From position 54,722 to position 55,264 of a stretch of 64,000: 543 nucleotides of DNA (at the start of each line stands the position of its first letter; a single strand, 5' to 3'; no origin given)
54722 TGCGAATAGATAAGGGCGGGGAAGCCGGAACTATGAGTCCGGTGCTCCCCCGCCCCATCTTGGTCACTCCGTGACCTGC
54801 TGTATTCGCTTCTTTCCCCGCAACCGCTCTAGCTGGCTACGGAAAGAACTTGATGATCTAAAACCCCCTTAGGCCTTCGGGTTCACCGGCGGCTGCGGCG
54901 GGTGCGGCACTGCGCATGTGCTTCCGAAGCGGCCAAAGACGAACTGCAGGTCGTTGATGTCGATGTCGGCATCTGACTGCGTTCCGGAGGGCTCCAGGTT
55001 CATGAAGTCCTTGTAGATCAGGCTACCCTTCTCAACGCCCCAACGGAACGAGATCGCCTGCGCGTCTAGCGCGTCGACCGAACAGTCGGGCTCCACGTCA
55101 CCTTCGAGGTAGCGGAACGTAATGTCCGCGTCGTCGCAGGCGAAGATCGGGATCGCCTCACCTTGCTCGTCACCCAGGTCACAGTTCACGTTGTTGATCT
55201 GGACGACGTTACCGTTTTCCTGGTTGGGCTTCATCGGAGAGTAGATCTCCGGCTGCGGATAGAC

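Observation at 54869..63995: Two distinct dockerin sequence classes suggest two cohesin-dockerin specificities and a hierarchical assembly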

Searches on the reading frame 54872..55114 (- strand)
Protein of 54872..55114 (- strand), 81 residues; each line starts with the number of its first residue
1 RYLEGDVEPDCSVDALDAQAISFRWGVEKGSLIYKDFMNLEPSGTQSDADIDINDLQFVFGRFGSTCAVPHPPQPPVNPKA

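Call 22: search_solved_structures(query=A3, max_evalue=10, show_alignments=3)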
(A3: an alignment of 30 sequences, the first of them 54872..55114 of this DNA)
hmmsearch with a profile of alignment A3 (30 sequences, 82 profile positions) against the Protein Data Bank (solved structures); distinct sequences matched with E-value up to 10: 8.
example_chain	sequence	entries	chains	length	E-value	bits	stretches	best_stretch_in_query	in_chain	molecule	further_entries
2y3n_B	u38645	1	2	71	0.00084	22.7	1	3-53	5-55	CELLULOSOMAL FAMILY-48 PROCESSIVE GLYCOSIDE HYDROLASE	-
2b59_B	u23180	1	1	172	0.0032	20.9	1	5-68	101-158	Cellulosomal scaffolding protein A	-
3kcp_A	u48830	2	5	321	0.0073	19.7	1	5-68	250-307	Cellulosomal-scaffolding protein A | Cellulosome anchoring protein cohesin region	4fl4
5g5d_B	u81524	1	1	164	0.039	17.4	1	5-68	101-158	CELLULOSOMAL-SCAFFOLDING PROTEIN A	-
3q6a_A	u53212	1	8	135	0.19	15.2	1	1-63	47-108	uncharacterized protein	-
2mte_A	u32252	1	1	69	1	12.8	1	3-48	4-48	Cellulose 1,4-beta-cellobiosidase (reducing end) CelS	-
1daq_A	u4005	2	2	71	1.1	12.7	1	3-48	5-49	ENDOGLUCANASE SS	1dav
2jnk_A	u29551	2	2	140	1.1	12.7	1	34-69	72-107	Hyalurononglucosaminidase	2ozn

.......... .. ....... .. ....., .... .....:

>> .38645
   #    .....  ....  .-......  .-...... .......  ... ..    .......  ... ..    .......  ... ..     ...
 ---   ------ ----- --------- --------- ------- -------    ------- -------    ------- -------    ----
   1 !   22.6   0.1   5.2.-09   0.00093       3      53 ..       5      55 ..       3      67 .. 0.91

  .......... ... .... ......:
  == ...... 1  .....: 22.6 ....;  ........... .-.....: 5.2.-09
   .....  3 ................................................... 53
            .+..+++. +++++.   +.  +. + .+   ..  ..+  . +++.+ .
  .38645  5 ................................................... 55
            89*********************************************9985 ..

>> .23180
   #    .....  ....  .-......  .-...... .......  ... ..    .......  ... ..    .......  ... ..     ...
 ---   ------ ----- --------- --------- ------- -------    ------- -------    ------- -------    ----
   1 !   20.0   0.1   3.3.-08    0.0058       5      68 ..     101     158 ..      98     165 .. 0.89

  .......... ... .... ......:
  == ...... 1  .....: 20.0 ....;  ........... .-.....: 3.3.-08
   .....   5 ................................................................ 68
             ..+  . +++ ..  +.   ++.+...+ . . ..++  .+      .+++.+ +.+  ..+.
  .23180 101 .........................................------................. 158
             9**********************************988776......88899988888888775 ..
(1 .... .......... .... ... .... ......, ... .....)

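Call 28: predict_structure(alignment_id=A3)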
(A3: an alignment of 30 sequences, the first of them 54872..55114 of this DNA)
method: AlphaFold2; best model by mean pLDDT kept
length: 81 residues; sequences in the alignment: 30
mean_pLDDT: 53.1   pTM: 0.33
mean pLDDT of the five models: 53.1, 49.7, 47.3, 43.4, 42.8
residues with pLDDT >= 90: 0; 70-90: 0; 50-70: 53; < 50: 28
segments of 3 or more residues with pLDDT < 50: 1-6, 28-43, 79-81
pLDDT, mean of each block of 10 residues (from residue 1): 52 62 52 43 48 54 60 56 44
secondary structure, 60 per line:
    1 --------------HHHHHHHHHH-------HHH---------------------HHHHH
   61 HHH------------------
elements in order: H15-24 H56-63

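Call 46: search_protein_representatives(alignment_id=A3)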
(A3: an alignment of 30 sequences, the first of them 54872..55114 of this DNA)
Query: 30 sequences, 82 profile positions. Proteins with E-value up to 0.001 (for the whole library): 878; up to 1e-10: 414; up to 1e-30: 77. The best 150 are listed.
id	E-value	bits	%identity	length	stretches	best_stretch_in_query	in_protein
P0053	5.4e-58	209.2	-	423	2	1-70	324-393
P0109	3.3e-53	193.9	-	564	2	1-82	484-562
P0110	5.6e-40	151.5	-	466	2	1-82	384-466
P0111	1.9e-39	149.8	-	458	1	1-81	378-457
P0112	4.9e-39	148.5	-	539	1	1-82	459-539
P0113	8.2e-39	147.8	-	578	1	1-82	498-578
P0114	1.3e-38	147.1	-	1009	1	1-82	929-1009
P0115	1.6e-38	146.8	-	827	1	1-82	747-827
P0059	3.2e-38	145.9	-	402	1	1-81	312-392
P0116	4.1e-38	145.5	-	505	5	6-67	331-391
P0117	5.6e-38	145.1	-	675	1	1-82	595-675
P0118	9.7e-38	144.3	-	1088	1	1-81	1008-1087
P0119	1.3e-37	143.9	-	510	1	1-80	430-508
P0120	1.5e-37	143.7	-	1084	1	1-81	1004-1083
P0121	2.3e-37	143.1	-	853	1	1-82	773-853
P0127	7.4e-36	138.3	-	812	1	1-82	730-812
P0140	1.5e-34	134.1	-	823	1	1-82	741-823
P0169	8.9e-32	125.2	-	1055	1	1-81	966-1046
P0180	2.0e-30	120.9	-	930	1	1-81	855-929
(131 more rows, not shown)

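Call 47: search_protein_families(library=pfam, proteins=[P0114, P0115, P0118, P0120, P0121, P0117, P0127, P0140, P0169, P0180], max_evalue=0.001)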
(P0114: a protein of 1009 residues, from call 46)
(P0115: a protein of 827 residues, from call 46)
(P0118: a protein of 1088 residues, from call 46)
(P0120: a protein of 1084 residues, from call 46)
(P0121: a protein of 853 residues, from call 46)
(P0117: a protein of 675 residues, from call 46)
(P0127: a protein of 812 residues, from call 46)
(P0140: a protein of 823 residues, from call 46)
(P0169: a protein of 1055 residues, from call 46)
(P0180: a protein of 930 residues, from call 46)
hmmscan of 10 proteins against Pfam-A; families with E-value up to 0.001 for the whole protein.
P0114 (1009 aa): 0 families

P0115 (827 aa): 0 families

P0118 (1088 aa): 2 families
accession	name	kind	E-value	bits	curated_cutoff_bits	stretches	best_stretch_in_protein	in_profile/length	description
PF20009.4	GEVED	-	1.7e-09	38.8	24.4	1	519-628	2-78/78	GEVED domain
PF00413.30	Peptidase_M10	-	9.7e-09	35.7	24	1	199-302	37-134/159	Matrixin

P0120 (1084 aa): 0 families

P0121 (853 aa): 4 families
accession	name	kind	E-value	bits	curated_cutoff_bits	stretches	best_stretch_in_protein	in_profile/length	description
PF25390.1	WD40_RLD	-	5e-58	197.6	150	2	61-350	38-333/363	RCC1-like domain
PF13540.12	RCC1_2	-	2.2e-39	132.7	22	5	109-136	3-30/30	Regulator of chromosome condensation (RCC1) repeat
PF00415.24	RCC1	-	4.9e-38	129.9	21.7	5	236-278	6-49/50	Regulator of chromosome condensation (RCC1) repeat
PF25384.1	Alsin_RLD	-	1.5e-06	28.3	100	0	263-299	274-310/405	Alsin RCC1-like domain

P0117 (675 aa): 0 families

P0127 (812 aa): 0 families

P0140 (823 aa): 4 families
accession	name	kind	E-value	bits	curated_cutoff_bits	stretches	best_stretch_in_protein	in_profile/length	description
PF25390.1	WD40_RLD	-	1.2e-53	183.1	150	2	129-368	31-289/363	RCC1-like domain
PF13540.12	RCC1_2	-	8.1e-51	169.1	22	6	41-70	1-30/30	Regulator of chromosome condensation (RCC1) repeat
PF00415.24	RCC1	-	9.9e-30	103.3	21.7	3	197-244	1-50/50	Regulator of chromosome condensation (RCC1) repeat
PF25384.1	Alsin_RLD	-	2.2e-06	27.7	100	0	180-248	276-350/405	Alsin RCC1-like domain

P0169 (1055 aa): 5 families
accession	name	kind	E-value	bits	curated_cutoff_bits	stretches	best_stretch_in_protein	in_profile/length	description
PF17210.9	SdrD_B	-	4.1e-33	114.4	29.7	3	703-772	7-73/112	SdrD B-like domain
PF13620.12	CarboxypepD_reg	-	3.6e-14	53.3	32.3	2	516-552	14-53/82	Carboxypeptidase regulatory-like domain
PF17802.7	SpaA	-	4.7e-12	46.3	23.1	0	715-767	10-62/91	Prealbumin-like fold domain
PF13715.12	CarbopepD_reg_2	-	3.7e-05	24.1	32.2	0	518-551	16-48/88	CarboxypepD_reg-like domain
PF09430.16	EMC7_beta-sandw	-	0.00011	22.8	26.6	0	529-551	21-43/122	ER membrane protein complex subunit 7, beta-sandwich domain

P0180 (930 aa): 0 families
